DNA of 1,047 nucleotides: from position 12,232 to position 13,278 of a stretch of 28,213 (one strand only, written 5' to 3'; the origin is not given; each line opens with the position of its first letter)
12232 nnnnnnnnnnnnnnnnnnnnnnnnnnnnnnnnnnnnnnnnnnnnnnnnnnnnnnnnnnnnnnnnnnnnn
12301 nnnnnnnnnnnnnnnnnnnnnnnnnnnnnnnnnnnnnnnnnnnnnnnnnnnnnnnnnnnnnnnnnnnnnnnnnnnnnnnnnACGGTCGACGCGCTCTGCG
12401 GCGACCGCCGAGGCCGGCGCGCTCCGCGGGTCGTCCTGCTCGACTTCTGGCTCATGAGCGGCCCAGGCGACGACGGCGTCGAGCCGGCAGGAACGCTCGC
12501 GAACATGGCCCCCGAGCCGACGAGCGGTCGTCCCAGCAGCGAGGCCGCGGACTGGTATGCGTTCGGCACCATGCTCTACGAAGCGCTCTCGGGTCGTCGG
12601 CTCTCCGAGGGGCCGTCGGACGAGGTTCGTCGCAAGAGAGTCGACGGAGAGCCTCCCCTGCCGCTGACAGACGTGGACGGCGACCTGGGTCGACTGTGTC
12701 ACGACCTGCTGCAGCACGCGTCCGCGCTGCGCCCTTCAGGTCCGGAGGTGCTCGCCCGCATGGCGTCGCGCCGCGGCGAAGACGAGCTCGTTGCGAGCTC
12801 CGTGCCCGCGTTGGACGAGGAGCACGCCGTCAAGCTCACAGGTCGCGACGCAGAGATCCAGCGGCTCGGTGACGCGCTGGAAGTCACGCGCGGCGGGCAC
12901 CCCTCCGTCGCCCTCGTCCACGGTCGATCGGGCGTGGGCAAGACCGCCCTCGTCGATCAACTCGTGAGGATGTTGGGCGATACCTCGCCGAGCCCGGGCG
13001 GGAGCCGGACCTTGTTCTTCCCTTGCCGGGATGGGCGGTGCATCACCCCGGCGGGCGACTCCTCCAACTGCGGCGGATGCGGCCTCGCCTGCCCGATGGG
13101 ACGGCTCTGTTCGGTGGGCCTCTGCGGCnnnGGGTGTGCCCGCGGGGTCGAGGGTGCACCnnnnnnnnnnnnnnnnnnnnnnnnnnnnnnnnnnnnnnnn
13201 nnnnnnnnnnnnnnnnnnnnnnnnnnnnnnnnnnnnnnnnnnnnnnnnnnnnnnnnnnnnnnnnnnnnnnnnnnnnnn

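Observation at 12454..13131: Fragment of a STAND-type Ser/Thr kinase (kinase C-lobe + AAA_16 start), convergent with a WD40 gene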

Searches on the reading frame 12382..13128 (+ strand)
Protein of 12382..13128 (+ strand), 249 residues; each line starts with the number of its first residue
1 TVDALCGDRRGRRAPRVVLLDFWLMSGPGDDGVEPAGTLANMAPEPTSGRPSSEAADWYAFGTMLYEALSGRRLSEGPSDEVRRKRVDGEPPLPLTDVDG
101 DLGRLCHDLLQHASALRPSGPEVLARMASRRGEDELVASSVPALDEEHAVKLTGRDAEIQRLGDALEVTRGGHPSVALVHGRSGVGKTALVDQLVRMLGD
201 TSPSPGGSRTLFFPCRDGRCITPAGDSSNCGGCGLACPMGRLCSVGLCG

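Call 8: find_homologous_proteins(query=window:12382-13128:+, max_evalue=0.001)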
Query window:12382-13128:+ (249 aa): 18 proteins with E <= 0.001 among 3282 candidates.
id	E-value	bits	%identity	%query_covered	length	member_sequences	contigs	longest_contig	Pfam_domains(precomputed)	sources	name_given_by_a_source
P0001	6.5e-145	499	100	90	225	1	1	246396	PF00069.32,PF13191.13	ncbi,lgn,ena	-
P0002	6.0e-25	106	42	73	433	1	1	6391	PF07714.24,PF00069.32,PF03109.23,PF17667.8,PF01636.30,PF13191.13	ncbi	ncbi:MAG: serine/threonine-protein kinase, partial [Acidobacteriota bacterium]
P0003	5.6e-23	100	40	73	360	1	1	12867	PF07714.24,PF00069.32,PF03109.23,PF17667.8,PF01636.30,PF13191.13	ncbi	ncbi:MAG: serine/threonine-protein kinase, partial [Myxococcaceae bacterium]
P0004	1.5e-22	98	41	72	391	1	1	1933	PF07714.24,PF00069.32,PF13191.13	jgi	jgi:serine/threonine protein kinase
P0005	2.0e-21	95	43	70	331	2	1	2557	PF07714.24,PF00069.32,PF03109.23,PF13191.13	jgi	jgi:hypothetical protein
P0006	5.1e-20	90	43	71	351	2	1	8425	PF07714.24,PF00069.32,PF03109.23,PF13191.13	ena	-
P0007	5.3e-18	83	38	72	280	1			PF07714.24,PF00069.32,PF13191.13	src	-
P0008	1.9e-17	82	37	72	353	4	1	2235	PF07714.24,PF00069.32,PF03109.23,PF13191.13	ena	-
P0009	8.5e-17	79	41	73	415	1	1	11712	PF07714.24,PF00069.32,PF03109.23,PF17667.8,PF13191.13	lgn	-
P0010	3.0e-16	78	42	72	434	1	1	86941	PF07714.24,PF00069.32,PF13401.13,PF13191.13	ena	-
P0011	7.7e-16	76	34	82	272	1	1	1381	PF07714.24,PF00069.32,PF13191.13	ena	-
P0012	1.7e-15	75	40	72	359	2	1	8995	PF07714.24,PF00069.32,PF03109.23,PF01636.30,PF13191.13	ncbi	ncbi:MAG TPA: serine/threonine-protein kinase, partial [Kofleriaceae bacterium]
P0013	2.6e-14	71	37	71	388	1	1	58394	PF07714.24,PF00069.32,PF13401.13,PF13191.13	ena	-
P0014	5.6e-13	67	37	73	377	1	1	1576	PF07714.24,PF00069.32,PF03109.23,PF01636.30,PF13191.13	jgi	jgi:serine/threonine protein kinase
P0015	4.9e-12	64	37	61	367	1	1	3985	PF07714.24,PF00069.32,PF01636.30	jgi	jgi:serine/threonine protein kinase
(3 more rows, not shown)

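Call 9: find_encoding_contigs(protein=P0001, flank=10000, max_places=6)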
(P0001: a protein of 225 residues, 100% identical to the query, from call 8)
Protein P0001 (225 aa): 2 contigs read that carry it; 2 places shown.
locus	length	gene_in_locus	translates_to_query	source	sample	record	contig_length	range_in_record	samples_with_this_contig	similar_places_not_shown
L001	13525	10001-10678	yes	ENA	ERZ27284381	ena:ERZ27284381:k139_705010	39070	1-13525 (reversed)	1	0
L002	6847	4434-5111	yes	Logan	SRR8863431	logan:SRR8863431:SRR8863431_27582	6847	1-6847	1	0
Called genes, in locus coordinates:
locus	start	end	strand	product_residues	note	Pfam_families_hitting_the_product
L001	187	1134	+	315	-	PF00056:Ldh_1_N, PF02866:Ldh_1_C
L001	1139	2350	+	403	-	PF08442:ATP-grasp_2, PF24948:Citrate_synth_N, PF00549:Ligase_CoA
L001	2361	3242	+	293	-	PF02629:CoA_binding, PF00549:Ligase_CoA, PF13607:Succ_CoA_lig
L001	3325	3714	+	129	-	PF03625:DUF302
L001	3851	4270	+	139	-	PF00334:NDK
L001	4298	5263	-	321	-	-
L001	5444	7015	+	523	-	PF02638:GHL10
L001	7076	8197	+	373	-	-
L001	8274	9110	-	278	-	-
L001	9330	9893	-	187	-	-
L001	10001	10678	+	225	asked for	PF00069:Pkinase (weak), PF13191:AAA_16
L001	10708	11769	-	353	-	PF00400:WD40 (faint), PF23381:Beta-prop_IFT122_1st (faint), PF25174:Beta-prop_THOC3 (weak)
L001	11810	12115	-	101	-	PF04193:PQ-loop (weak)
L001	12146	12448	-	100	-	-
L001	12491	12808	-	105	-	-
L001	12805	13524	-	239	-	?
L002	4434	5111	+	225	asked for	PF00069:Pkinase (weak), PF13191:AAA_16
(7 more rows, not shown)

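Call 11: find_homologous_proteins(query=P0019, max_evalue=0.001)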
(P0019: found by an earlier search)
Query P0019 (353 aa): 40 proteins with E <= 0.001 among 8000 candidates.
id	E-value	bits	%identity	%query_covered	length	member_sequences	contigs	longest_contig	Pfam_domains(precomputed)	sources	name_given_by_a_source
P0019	3.0e-230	782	100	100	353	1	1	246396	PF25174.2,PF23381.2,PF00400.39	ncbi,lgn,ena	-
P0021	3.3e-15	74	31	53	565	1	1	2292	PF23769.2,PF25048.2,PF23342.2,PF23411.2,PF23215.1,PF23393.3,PF23609.2,PF24797.2,PF15492.13,PF20426.5,PF25460.2,PF25178.1,PF23775.2,PF25173.2,PF23383.2,PF25171.2,PF12894.14,PF21031.3,PF24780.2,PF25172.2,PF24782.3,PF25047.1,PF26550.2,PF23756.2,PF23098.2,PF25168.2,PF24105.2,PF24805.2,PF24017.3,PF24817.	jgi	jgi:WD40 repeat protein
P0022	3.5e-14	71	29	61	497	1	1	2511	PF25168.2,PF23769.2,PF23586.3,PF24105.2,PF24805.2,PF24017.3,PF23342.2,PF24817.2,PF10584.15,PF23393.3,PF23389.2,PF15492.13,PF20426.5,PF25460.2,PF00400.39,PF23414.2,PF25178.1,PF23410.5,PF25174.2,PF24814.2,PF23381.2,PF25173.2,PF23383.2,PF25171.2,PF12894.14,PF25175.2,PF24796.2,PF07676.19,PF24780.2,PF234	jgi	jgi:WD40 repeat protein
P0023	9.8e-13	66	40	34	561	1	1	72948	PF25168.2,PF23586.3,PF24105.2,PF24805.2,PF25048.2,PF24017.3,PF23342.2,PF24817.2,PF23393.3,PF15492.13,PF25460.2,PF00400.39,PF23414.2,PF25178.1,PF23410.5,PF25174.2,PF24814.2,PF23381.2,PF25173.2,PF25171.2,PF12894.14,PF25175.2,PF24796.2,PF07676.19,PF24780.2,PF23409.2,PF23761.2,PF25172.2,PF24782.3,PF2539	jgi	jgi:WD40 repeat protein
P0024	1.7e-11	62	37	26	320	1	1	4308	PF25168.2,PF23769.2,PF24105.2,PF24805.2,PF25048.2,PF24017.3,PF23342.2,PF23411.2,PF24817.2,PF23393.3,PF23389.2,PF23609.2,PF24797.2,PF15492.13,PF20426.5,PF25460.2,PF00400.39,PF11715.17,PF23414.2,PF25178.1,PF23410.5,PF23775.2,PF25174.2,PF24814.2,PF23381.2,PF25173.2,PF23383.2,PF25171.2,PF12894.14,PF2517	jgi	jgi:WD40 repeat protein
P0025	3.3e-10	58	33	33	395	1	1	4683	PF25168.2,PF23586.3,PF24105.2,PF24805.2,PF25048.2,PF24017.3,PF23342.2,PF24817.2,PF23798.2,PF23393.3,PF23389.2,PF23609.2,PF20426.5,PF25460.2,PF00400.39,PF23414.2,PF25178.1,PF23410.5,PF23775.2,PF25174.2,PF24814.2,PF23381.2,PF25173.2,PF23383.2,PF25171.2,PF12894.14,PF25175.2,PF24796.2,PF07676.19,PF24780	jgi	jgi:WD40 repeat protein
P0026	8.0e-10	56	33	66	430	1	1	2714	PF25168.2,PF24105.2,PF24805.2,PF25048.2,PF23342.2,PF24817.2,PF23393.3,PF15492.13,PF20426.5,PF25460.2,PF00400.39,PF23414.2,PF23410.5,PF23775.2,PF25174.2,PF24814.2,PF23381.2,PF25173.2,PF25171.2,PF12894.14,PF25175.2,PF24796.2,PF07676.19,PF24780.2,PF23409.2,PF25172.2,PF26549.1,PF24782.3,PF25391.2,PF2386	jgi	jgi:WD40 repeat protein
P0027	1.0e-9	56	32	62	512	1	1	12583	PF23586.3,PF25048.2,PF23342.2,PF23411.2,PF02239.23,PF23393.3,PF23609.2,PF24797.2,PF15492.13,PF20426.5,PF25460.2,PF25178.1,PF23775.2,PF25173.2,PF23383.2,PF25171.2,PF12894.14,PF21031.3,PF24780.2,PF25172.2,PF24782.3,PF08662.18,PF25047.1,PF26550.2,PF23756.2,PF23098.2,PF25168.2,PF24105.2,PF24805.2,PF2401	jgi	jgi:Tol biopolymer transport system component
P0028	1.4e-9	56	35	31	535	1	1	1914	PF25168.2,PF13360.14,PF24105.2,PF24805.2,PF25048.2,PF24017.3,PF23342.2,PF24817.2,PF23393.3,PF23389.2,PF23609.2,PF15492.13,PF20426.5,PF25460.2,PF00400.39,PF23414.2,PF25178.1,PF23410.5,PF23775.2,PF25174.2,PF24814.2,PF23381.2,PF25173.2,PF23383.2,PF25171.2,PF12894.14,PF25175.2,PF24796.2,PF07676.19,PF247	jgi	jgi:WD40 repeat protein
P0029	1.8e-8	52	26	74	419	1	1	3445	PF25168.2,PF23769.2,PF23586.3,PF24105.2,PF24805.2,PF24017.3,PF23342.2,PF24817.2,PF23393.3,PF23389.2,PF15492.13,PF20426.5,PF25460.2,PF00400.39,PF23414.2,PF25178.1,PF23410.5,PF25174.2,PF24814.2,PF23381.2,PF25173.2,PF25171.2,PF12894.14,PF25175.2,PF24796.2,PF07676.19,PF24780.2,PF23409.2,PF25172.2,PF2478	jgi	jgi:WD40 repeat protein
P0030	3.1e-8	51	29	67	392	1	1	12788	PF25168.2,PF24105.2,PF24805.2,PF25048.2,PF24017.3,PF23342.2,PF24817.2,PF10584.15,PF23393.3,PF15492.13,PF20426.5,PF25460.2,PF00400.39,PF23414.2,PF23410.5,PF23775.2,PF25174.2,PF24814.2,PF23381.2,PF25173.2,PF23383.2,PF25171.2,PF12894.14,PF25175.2,PF24796.2,PF07676.19,PF24780.2,PF23409.2,PF25172.2,PF247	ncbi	-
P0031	4.9e-8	50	35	34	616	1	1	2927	PF23769.2,PF25048.2,PF23342.2,PF23411.2,PF23393.3,PF23609.2,PF24797.2,PF15492.13,PF20426.5,PF25460.2,PF11715.17,PF25178.1,PF23775.2,PF25173.2,PF23383.2,PF25171.2,PF12894.14,PF21031.3,PF24780.2,PF16755.12,PF23761.2,PF25172.2,PF24782.3,PF08662.18,PF25047.1,PF26550.2,PF23756.2,PF23098.2,PF25168.2,PF241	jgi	jgi:WD40 repeat protein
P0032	1.5e-7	49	33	28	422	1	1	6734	PF25168.2,PF24105.2,PF24805.2,PF24017.3,PF23342.2,PF24817.2,PF23393.3,PF25460.2,PF00400.39,PF23414.2,PF25178.1,PF25174.2,PF24814.2,PF23381.2,PF25173.2,PF23383.2,PF12894.14,PF25175.2,PF24796.2,PF24780.2,PF23409.2,PF25172.2,PF24782.3,PF25391.2,PF24807.2,PF25047.1,PF26550.2,PF23098.2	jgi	jgi:WD40 repeat protein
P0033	4.4e-7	47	29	51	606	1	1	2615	PF23769.2,PF23586.3,PF25048.2,PF23342.2,PF23411.2,PF23393.3,PF23609.2,PF24797.2,PF15492.13,PF20426.5,PF25460.2,PF25178.1,PF23775.2,PF25173.2,PF23383.2,PF25171.2,PF12894.14,PF24780.2,PF23761.2,PF25172.2,PF24782.3,PF25047.1,PF26550.2,PF23756.2,PF23098.2,PF25168.2,PF24105.2,PF24805.2,PF24017.3,PF23760.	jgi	-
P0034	9.3e-7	46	43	16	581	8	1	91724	PF25168.2,PF24105.2,PF24805.2,PF25048.2,PF23342.2,PF24817.2,PF23393.3,PF23389.2,PF24797.2,PF25460.2,PF00400.39,PF23414.2,PF25178.1,PF25174.2,PF24814.2,PF23381.2,PF25173.2,PF23383.2,PF12894.14,PF25175.2,PF07676.19,PF23409.2,PF25172.2,PF26549.1,PF24807.2,PF25047.1,PF26550.2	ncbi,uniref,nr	ncbi:MAG: WD40 repeat domain-containing protein [Arachnia propionica]|uniref:WD40 repeat domain-cont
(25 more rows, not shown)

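Call 18: find_related_loci(query=L001:5444-7012:+, collection=genome_contigs, flank=10000)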
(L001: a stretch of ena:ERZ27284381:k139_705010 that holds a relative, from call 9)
Query L001:5444-7012:+ (523 aa) in genome_contigs; peptide patterns used: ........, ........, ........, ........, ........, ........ (x = any residue, [..] = any of these).
600 stretches matched a pattern (row limit reached: there are more); 578 encode a relative of the query (tblastn E <= 1e-3); the best 80 are kept; 79 distinct loci.
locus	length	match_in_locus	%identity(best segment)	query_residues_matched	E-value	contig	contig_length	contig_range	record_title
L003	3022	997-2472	49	7-522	8e-165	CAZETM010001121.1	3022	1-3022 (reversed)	MAG TPA_asm: uncultured Polyangium sp. isolate binchicken_co186_95 genome assembly, contig: NODE_57673_length_3022_cov_4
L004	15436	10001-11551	46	15-522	7e-150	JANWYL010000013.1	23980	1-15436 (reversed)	MAG: Sandaracinaceae bacterium isolate SKYG7 NODE_13_length_23980_cov_2.583609, whole genome shotgun sequence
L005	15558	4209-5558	50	74-522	2e-138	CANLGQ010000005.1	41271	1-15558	MAG: Proteobacteria bacterium isolate TH-Jun18-251 genome assembly, contig: TH-Jun18-C1723, whole genome shotgun sequenc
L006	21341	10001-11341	51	74-523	2e-137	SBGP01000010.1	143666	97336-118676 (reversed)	MAG: Deltaproteobacteria bacterium isolate M1803 scaffold_12_1, whole genome shotgun sequence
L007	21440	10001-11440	43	46-522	7e-132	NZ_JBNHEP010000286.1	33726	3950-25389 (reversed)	Dapis sp. BLCC M229 strain BLCC-M229 NODE_307_length_33726_cov_62.615069, whole genome shotgun sequence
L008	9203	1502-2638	54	72-450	6e-130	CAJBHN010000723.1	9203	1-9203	MAG: uncultured Myxococcales bacterium isolate Loc090402-4m_bin-0916 genome assembly, contig: bin-0916:0723/1274, whole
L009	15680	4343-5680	48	74-515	1e-124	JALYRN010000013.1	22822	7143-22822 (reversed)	MAG: Myxococcota bacterium isolate MDV bin90 SD1454_NODE_387_length_22822_cov_3.418859, whole genome shotgun sequence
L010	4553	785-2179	44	74-522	5e-116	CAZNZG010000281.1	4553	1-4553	MAG TPA_asm: uncultured Gemmatimonas sp. isolate SRP318679_co1_393 genome assembly, contig: NODE_27968_length_4553_cov_5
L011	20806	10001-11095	50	72-442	3e-110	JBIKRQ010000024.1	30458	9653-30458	MAG: Myxococcota bacterium isolate ME2015-06-12_3300042296_group6_bin12 Rohwer_bin1495_scaffold_507_c1, whole genome sho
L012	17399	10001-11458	42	48-519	4e-110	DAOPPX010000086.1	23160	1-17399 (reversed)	MAG TPA_asm: Verrucomicrobiota bacterium isolate AMR_MDS_1537 NODE_2775_length_23160_cov_42.672409, whole genome shotgun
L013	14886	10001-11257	44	74-483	3e-109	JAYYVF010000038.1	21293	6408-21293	MAG: Candidatus Latescibacterota bacterium isolate XB_MAG106 DB_MAG106_0038, whole genome shotgun sequence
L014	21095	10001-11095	48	74-438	1e-107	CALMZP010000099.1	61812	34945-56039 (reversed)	MAG TPA_asm: uncultured Acidobacteria bacterium isolate SRR6670122_bin.76_CONCOCT_v1.1_MAG genome assembly, contig: ERZ5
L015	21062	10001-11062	49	75-429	8e-106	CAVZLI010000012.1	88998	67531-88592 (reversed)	MAG: uncultured Verrucomicrobiae bacterium isolate MFD03804.bin.2.131 genome assembly, contig: contig_59839, whole genom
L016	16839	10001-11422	39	74-522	6e-104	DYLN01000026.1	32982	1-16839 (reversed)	MAG TPA_asm: Melioribacter roseus isolate SulCav_AS07-7_2_36_23 SulCav_AS07_7_1212_length_32982_cov_12_378808, whole gen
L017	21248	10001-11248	42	74-483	1e-103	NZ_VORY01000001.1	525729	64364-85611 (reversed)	Gillisia hiemivivida strain IC154 NODE_1_length_525729_cov_198.217, whole genome shotgun sequence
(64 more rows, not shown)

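Call 22: search_protein_families(library=ncbifam, proteins=[window:12382-13128:+], max_evalue=0.1)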
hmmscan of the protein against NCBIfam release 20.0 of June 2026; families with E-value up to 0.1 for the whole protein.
window:12382-13128:+ (249 aa): 14 families
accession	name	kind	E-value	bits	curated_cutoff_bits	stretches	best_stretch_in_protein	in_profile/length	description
TIGR03903.1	TOMM_kin_cyc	equivalog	2.2e-07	29.1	705.75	2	138-197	469-528/1267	TOMM system kinase/cyclase fusion protein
NF052427.1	StpK7MSMEG_1200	equivalog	8.8e-07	27.8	900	1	17-79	147-213/601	serine/threonine protein kinase StpK7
TIGR02928.1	TIGR02928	subfamily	3.5e-06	26.1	181.3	1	151-201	16-67/366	orc1/cdc6 family replication initiation protein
NF041328.1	C_rich_MXAN6577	subfamily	2.9e-05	24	100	1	217-248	29-60/145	MXAN_6577-like cysteine-rich protein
NF038150.1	lanthi_synth_IV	equivalog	4.9e-05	21.8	650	1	16-187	336-518/851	class IV lanthionine synthetase LanL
NF047741.1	antiphage_MADS6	equivalog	0.00015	20.4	460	1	43-133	370-463/612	methylation-associated defense system protein kinase MAD6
NF040586.1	FxSxx_TPR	equivalog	0.0016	17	300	1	151-191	7-42/830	FxSxx-COOH system tetratricopeptide repeat protein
NF001625.0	PRK00411.1-3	equivalog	0.0019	17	501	1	151-202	35-87/415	ORC1-type DNA replication protein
NF033483.0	PknB_PASTA_kin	equivalog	0.0023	17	450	1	37-74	170-207/563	Stk1 family PASTA domain-containing Ser/Thr kinase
TIGR03345.1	VI_ClpV1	equivalog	0.0038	15.6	884.95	1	152-197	189-231/852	type VI secretion system ATPase TssH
NF009651.0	PRK13184.1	equivalog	0.0042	15.1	839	1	37-69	193-225/932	serine/threonine-protein kinase PknD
NF005115.0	PRK06547.1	equivalog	0.041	13.3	173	1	169-197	10-38/172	hypothetical protein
TIGR03598.1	GTPase_YsxC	equivalog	0.063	12.9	124.45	1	173-213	18-59/186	ribosome biogenesis GTP-binding protein YihA/YsxC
NF053617.1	SARPRegAfsRStmc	equivalog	0.087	10.7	1430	0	149-191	295-337/986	SARP-family global regulator AfsR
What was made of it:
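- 13024..13128 (+): One Stig1-type six-cysteine repeat unit (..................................), in frame, followed by Gly and the stop codon. It is a module typical of secreted proteins, here sitting in an ORF with no signal peptide. NCBIfam C_rich_MXAN6577 E=2.9e-5, far below its cutoff (call 22).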

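Call 28: search_protein_representatives(protein=window:12382-13128:+)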
Query: 249 residues. Proteins with E-value up to 0.001 (for the whole library): 12700; up to 1e-10: 4171; up to 1e-30: 10. The best 150 are listed.
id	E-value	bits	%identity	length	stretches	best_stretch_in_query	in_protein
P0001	2.1e-145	499.3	100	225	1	25-249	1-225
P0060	7.3e-40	153.4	36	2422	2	10-203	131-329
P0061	4.2e-39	150.9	37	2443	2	14-203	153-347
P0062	1.5e-36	142.6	39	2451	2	10-200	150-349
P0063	4.3e-36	141.0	41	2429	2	15-197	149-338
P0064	2.2e-34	135.5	42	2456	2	15-196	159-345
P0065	2.9e-33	131.8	40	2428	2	15-199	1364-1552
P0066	1.3e-31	126.4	37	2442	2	16-204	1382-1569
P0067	6.9e-31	124.0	37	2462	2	16-197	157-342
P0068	9.4e-31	123.6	36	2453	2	16-204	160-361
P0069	1.2e-30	123.1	37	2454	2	16-204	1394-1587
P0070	3.8e-29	118.3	36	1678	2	15-198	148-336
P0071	7.1e-29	117.4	44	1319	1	27-197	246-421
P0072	1.4e-28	116.5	34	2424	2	12-204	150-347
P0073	1.8e-28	116.1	44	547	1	15-197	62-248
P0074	2.1e-28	115.9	48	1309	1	16-197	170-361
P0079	5.1e-27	111.3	46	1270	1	12-203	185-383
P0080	6.2e-27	111.0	47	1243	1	13-201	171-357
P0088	1.9e-26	109.4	45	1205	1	16-202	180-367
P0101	4.5e-25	104.9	47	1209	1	16-201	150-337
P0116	2.4e-24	102.6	47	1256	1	16-199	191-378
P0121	3.2e-24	102.1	47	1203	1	14-203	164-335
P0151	2.1e-23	99.5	43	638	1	16-196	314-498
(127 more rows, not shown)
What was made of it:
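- Checked: An exhaustive phmmer search gave 4,171 hits at E<=1e-10, the best non-self at 7e-40 (call 28).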
